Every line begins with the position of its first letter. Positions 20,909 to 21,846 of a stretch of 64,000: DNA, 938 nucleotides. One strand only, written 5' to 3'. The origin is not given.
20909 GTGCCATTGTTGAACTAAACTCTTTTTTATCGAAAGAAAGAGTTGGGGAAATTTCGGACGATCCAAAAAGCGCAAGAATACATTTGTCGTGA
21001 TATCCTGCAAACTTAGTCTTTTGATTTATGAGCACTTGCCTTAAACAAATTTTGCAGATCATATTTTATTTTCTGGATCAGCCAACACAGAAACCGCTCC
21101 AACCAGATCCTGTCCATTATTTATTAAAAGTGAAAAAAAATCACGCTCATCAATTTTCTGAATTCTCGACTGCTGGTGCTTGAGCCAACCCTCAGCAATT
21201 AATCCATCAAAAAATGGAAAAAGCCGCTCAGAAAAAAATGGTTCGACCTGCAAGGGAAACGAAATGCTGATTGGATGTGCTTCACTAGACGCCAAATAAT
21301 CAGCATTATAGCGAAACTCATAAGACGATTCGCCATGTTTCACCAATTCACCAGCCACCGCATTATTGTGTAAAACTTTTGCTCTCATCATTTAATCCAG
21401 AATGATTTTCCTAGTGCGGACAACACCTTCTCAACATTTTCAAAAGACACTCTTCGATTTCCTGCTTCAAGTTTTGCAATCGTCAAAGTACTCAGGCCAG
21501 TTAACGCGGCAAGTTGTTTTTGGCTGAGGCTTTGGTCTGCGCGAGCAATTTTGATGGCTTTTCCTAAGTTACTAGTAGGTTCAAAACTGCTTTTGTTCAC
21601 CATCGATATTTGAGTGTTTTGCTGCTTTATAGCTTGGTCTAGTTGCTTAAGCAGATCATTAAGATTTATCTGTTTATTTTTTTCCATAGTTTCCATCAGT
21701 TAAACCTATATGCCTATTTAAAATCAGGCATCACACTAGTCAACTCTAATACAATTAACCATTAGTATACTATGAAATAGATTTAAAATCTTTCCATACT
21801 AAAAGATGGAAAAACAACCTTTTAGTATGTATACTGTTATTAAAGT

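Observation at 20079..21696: Split HipA toxin-antitoxin (HipB-HipS-HipT architecture) inserted in the glycan locus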

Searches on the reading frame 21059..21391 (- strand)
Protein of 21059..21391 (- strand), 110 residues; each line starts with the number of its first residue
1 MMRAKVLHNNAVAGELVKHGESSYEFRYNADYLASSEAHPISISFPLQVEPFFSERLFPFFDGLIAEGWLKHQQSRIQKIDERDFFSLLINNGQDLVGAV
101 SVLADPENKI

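Call 3: search_protein_families(library=pfam, proteins=[window:21059-21391:-], max_evalue=1)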
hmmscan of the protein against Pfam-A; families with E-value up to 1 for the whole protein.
window:21059-21391:- (110 aa): 1 family
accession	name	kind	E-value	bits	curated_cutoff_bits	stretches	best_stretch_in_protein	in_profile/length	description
PF13657.11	Couple_hipA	-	1.4e-22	80.4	22.5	1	5-102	2-98/99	HipA N-terminal domain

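Call 4: search_protein_families(library=ncbifam, proteins=[window:21059-21391:-], max_evalue=1)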
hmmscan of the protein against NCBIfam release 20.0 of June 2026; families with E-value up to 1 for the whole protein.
window:21059-21391:- (110 aa): 1 family
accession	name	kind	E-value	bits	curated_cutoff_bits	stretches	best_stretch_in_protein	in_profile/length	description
TIGR03071.1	couple_hipA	domain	1.5e-24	86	27.8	1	4-102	2-100/101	HipA N-terminal domain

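Call 6: search_solved_structures(query=window:21059-21391:-, max_evalue=0.1, show_alignments=3)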
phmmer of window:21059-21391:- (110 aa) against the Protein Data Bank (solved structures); distinct sequences matched with E-value up to 0.1: 12.
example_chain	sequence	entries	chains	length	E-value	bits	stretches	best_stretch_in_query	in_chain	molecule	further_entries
7czo_A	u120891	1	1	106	3.2e-22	81.8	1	16-103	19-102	Uncharacterized protein HI_0666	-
7ab3_B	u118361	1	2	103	1.2e-17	67.1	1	3-104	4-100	Couple_hipA domain-containing protein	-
7ab4_B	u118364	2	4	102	1.2e-17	67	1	3-104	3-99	Couple_hipA domain-containing protein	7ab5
7vkb_B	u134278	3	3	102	4.8e-12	49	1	7-102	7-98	HipA (Persistence to inhibition of murein or DNA biosynthesis) | HipS(Lp)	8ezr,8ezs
3fbr_A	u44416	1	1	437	5.5e-12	48.8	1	8-107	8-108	Serine/threonine-protein kinase toxin HipA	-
3dnt_A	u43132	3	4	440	5.6e-12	48.8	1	8-107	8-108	Protein hipA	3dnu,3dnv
3tpb_A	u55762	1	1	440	5.7e-12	48.8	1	8-107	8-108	Serine/threonine-protein kinase HipA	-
3hzi_A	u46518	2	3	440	5.7e-12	48.8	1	8-107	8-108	Protein hipA | Serine/threonine-protein kinase HipA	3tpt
3tpd_A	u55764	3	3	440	5.8e-12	48.8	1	8-107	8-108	Serine/threonine-protein kinase HipA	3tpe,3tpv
5k98_A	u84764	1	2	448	5.8e-12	48.8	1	8-107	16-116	Serine/threonine-protein kinase HipA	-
2wiu_A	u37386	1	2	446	5.8e-12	48.8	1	8-107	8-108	PROTEIN HIPA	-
4yg7_D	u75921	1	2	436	6.4e-12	48.6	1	8-107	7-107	Serine/threonine-protein kinase HipA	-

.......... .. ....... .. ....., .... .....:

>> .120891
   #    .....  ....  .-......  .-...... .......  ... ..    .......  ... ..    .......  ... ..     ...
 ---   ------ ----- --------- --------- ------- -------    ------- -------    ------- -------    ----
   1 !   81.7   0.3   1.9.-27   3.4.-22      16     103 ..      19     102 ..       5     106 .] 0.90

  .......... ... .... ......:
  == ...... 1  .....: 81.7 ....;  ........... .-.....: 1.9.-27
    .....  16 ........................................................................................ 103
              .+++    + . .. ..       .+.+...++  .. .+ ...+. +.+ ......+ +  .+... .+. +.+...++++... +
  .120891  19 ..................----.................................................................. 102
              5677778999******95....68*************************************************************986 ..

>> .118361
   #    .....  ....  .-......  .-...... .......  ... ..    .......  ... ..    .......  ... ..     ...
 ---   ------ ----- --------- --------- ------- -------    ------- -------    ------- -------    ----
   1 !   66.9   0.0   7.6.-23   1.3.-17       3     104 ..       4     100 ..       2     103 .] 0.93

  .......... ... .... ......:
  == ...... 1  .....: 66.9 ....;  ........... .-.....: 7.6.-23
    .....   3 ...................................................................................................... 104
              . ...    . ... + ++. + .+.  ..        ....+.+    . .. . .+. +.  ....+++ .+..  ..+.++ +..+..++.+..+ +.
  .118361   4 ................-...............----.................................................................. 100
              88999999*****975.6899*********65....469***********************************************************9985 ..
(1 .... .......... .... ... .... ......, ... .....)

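Call 44: list_cluster_members(proteins=[P0001, window:21059-21391:-, window:21907-22962:-])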
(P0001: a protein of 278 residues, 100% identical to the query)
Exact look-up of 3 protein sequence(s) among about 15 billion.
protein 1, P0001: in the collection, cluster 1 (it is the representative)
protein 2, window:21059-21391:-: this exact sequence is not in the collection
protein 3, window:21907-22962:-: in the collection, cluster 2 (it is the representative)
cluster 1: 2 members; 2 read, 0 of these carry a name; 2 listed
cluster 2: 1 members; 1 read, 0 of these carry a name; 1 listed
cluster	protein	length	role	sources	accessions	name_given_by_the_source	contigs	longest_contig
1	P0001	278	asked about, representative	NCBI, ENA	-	-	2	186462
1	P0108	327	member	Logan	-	-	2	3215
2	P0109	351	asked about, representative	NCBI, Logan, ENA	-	-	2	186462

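Call 50: search_protein_families(library=padloc, proteins=[window:21059-21391:-], max_evalue=0.01)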
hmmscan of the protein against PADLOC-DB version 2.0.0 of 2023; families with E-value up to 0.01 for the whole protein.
window:21059-21391:- (110 aa): 3 families
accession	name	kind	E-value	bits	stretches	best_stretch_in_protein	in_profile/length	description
PDLC04347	PDC-M03B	-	0.00054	17.6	1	13-62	22-69/245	-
PDLC04349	PDC-M03B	-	0.00095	16.8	1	12-95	24-108/232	-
PDLC04348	PDC-M03B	-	0.0043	14.8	1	8-107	17-121/248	-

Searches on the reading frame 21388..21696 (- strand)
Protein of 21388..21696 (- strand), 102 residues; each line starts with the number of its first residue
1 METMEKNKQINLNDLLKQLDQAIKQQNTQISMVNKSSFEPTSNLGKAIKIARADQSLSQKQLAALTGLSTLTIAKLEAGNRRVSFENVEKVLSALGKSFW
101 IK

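Call 3: search_protein_families(library=pfam, proteins=[window:21388-21696:-], max_evalue=1)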
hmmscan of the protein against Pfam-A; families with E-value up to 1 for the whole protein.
window:21388-21696:- (102 aa): 11 families
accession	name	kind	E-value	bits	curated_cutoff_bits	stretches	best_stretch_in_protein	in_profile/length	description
PF01381.28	HTH_3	-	8.7e-12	45.3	23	1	48-98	1-51/55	Helix-turn-helix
PF13560.12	HTH_31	-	4.4e-07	30.6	27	1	44-96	2-55/64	Helix-turn-helix domain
PF13443.12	HTH_26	-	6.3e-07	30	22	1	49-96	3-51/63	Cro/C1-type HTH DNA-binding domain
PF12844.13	HTH_19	-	0.00074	19.8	30.2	1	45-96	1-52/64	Helix-turn-helix domain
PF13744.12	HTH_37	-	0.0032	17.7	27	1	31-98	6-74/80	Helix-turn-helix domain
PF13413.12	HTH_25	-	0.0069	16.6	24.6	1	49-80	3-34/62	Helix-turn-helix domain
PF20432.4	Xre-like-HTH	-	0.017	15.8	25.8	1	53-91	20-58/63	Antitoxin Xre-like helix-turn-helix domain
PF19524.4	DUF6054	-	0.02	15.2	27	1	1-39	1-39/111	Family of unknown function (DUF6054)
PF14233.11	DUF4335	-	0.02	15.2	27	1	10-75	119-177/186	Domain of unknown function (DUF4335)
PF13412.12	HTH_24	-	0.056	13.5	21.9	1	48-72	9-33/48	Winged helix-turn-helix DNA-binding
PF21716.3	dnstrm_HI1420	-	0.077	13.3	27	1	50-99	40-86/90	Probable addiction module antidote protein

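Call 4: search_protein_families(library=ncbifam, proteins=[window:21388-21696:-], max_evalue=1)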
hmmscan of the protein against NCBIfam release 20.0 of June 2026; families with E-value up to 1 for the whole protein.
window:21388-21696:- (102 aa): 15 families
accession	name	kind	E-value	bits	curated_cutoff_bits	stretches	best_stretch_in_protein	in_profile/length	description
TIGR03070.1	couple_hipB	subfamily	1.6e-13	50.4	71.65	1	43-96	2-55/58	type II toxin-antitoxin system Y4mF family antitoxin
NF006015.0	PRK08154.1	subfamily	2.1e-08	33.7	204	1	23-97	10-84/314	anaerobic benzoate catabolism transcriptional regulator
NF041951.1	phage_RstR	subfamily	1.1e-05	25.6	80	1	44-96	3-55/108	RstR family transcriptional repressor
TIGR00270.2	TIGR00270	equivalog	3.7e-05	23.6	110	1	20-86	52-118/159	multiprotein bridging factor aMBF1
NF047948.1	male_kill_WMK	equivalog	0.00072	19.1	300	1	43-95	5-57/300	WO male-killing family protein Wmk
TIGR03830.1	CxxCG_CxxCG_HTH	subfamily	0.00093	19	61.8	1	43-84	65-106/127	type II TA system antitoxin MqsA family protein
NF003162.0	PRK04140.1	equivalog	0.0012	18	263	1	45-91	128-174/317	transcriptional regulator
NF007271.0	PRK09726.1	equivalog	0.0017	18.3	79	1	37-97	7-66/88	type II toxin-antitoxin system antitoxin HipB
NF007408.0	PRK09943.1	equivalog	0.0045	16.6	211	1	43-96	7-60/185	HTH-type transcriptional regulator PuuR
NF041575.1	antitoxPezA_Strep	equivalog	0.0078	16.2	290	1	44-93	2-51/158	type II toxin-antitoxin system antitoxin PezA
NF007257.0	PRK09706.1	subfamily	0.012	15.5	101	1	43-89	5-51/135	transcriptional repressor DicA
TIGR02980.1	SigBFG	subfamily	0.05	13.3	234.35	1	5-78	145-216/227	SigB/SigF/SigG family RNA polymerase sigma factor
NF041265.1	NadS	equivalog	0.059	13.7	60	1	15-95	7-81/94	NadS family protein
NF046032.1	TransRegSlrRBacil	equivalog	0.059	13.4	250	1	44-95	2-54/149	HTH-type transcriptional regulator SlrR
NF041457.1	reg_protDegQ_Bacil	equivalog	0.66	10.1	80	1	4-36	1-33/46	degradation enzyme regulation protein DegQ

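Call 7: search_solved_structures(query=window:21388-21696:-, max_evalue=0.1, show_alignments=2)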
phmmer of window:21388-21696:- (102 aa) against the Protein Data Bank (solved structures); distinct sequences matched with E-value up to 0.1: 21.
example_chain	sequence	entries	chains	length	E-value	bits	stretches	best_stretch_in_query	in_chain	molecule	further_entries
2b5a_A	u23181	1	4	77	7e-06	30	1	39-95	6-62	C.BclI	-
6af3_B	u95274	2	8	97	9.7e-05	26.3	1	50-99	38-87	HigA antitoxin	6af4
8tac_A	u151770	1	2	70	0.00029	24.8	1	41-96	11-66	DBP48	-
1y7y_A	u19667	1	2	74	0.0015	22.5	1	43-95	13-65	C.AhdI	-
4yba_A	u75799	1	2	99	0.0018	22.3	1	48-94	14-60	Regulatory protein C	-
3f51_A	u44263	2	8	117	0.0058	20.7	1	43-98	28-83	Clp gene regulator (ClgR)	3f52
8p8o_H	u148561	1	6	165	0.009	20.1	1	41-96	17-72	Orf20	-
8bny_A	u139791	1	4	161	0.0093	20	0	44-92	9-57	Immunity repressor protein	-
7pwj_CCC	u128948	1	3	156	0.011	19.8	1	42-96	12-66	Orf20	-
6h49_A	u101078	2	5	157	0.011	19.8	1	41-96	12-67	Orf20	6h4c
7dlv_D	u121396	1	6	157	0.011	19.8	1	41-96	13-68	Orf20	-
8c8i_D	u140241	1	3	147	0.012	19.7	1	42-96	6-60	Orf20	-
7pwx_CCC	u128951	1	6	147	0.013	19.6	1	42-96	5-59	Orf20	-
9u9g_A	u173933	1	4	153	0.013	19.6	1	43-97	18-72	XRE family transcriptional regulator, HipB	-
2ef8_A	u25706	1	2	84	0.019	19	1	51-96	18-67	Putative transcription factor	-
8ezt_A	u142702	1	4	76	0.064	17.4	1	43-96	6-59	HipB(Lp)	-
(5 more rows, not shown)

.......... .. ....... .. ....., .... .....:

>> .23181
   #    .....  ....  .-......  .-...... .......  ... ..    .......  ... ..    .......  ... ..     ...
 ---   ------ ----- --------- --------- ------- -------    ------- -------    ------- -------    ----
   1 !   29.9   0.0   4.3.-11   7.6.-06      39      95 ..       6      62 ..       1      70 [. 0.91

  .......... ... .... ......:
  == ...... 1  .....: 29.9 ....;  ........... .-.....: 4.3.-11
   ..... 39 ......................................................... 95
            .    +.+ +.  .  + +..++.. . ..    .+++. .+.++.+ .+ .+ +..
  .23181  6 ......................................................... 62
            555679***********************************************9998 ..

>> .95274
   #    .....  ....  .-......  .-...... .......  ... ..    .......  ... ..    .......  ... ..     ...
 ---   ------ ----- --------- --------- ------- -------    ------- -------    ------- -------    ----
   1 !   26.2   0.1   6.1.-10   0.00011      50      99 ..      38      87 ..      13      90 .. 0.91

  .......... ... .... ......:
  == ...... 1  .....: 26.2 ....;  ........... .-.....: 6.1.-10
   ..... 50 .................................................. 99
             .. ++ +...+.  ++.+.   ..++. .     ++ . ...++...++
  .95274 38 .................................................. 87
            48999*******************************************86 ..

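Call 50: search_protein_families(library=padloc, proteins=[window:21388-21696:-], max_evalue=0.01)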
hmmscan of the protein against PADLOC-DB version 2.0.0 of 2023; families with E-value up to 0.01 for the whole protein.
window:21388-21696:- (102 aa): 16 families
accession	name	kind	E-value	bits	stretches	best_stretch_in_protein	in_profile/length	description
PDLC03665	Control_protein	-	1e-09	36.5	1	46-96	11-62/77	control protein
PDLC02926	HTH_VI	-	5.3e-09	34.2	1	43-94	1-52/92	-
PDLC04142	capH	-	5.8e-09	35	1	41-97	4-60/103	capH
PDLC03946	RmrA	-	4.3e-07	27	1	46-96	5-55/357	-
PDLC03666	Control_protein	-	1.9e-06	26.2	1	44-95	7-58/77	control protein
PDLC03669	Control_protein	-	6.9e-06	24.3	1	47-95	13-61/96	control protein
PDLC03664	Control_protein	-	1.1e-05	23.7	1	44-95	14-65/74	control protein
PDLC03949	RmrA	-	0.00013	19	1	47-96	6-55/363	-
PDLC03947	RmrA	-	0.00031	17.7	1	42-95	10-63/383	-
PDLC03952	RmrA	-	0.0019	15.1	1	46-97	25-76/395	-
PDLC03954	RmrA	-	0.0022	15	1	45-95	12-62/380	-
PDLC03951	RmrA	-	0.0028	14.7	1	47-96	12-61/400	-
PDLC04775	PDC-M69A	-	0.0055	15.2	0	43-96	7-60/113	-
PDLC03671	Control_protein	-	0.0065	14.7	0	47-89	18-60/84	control protein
PDLC03953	RmrA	-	0.0087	13.3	0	45-96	7-58/373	-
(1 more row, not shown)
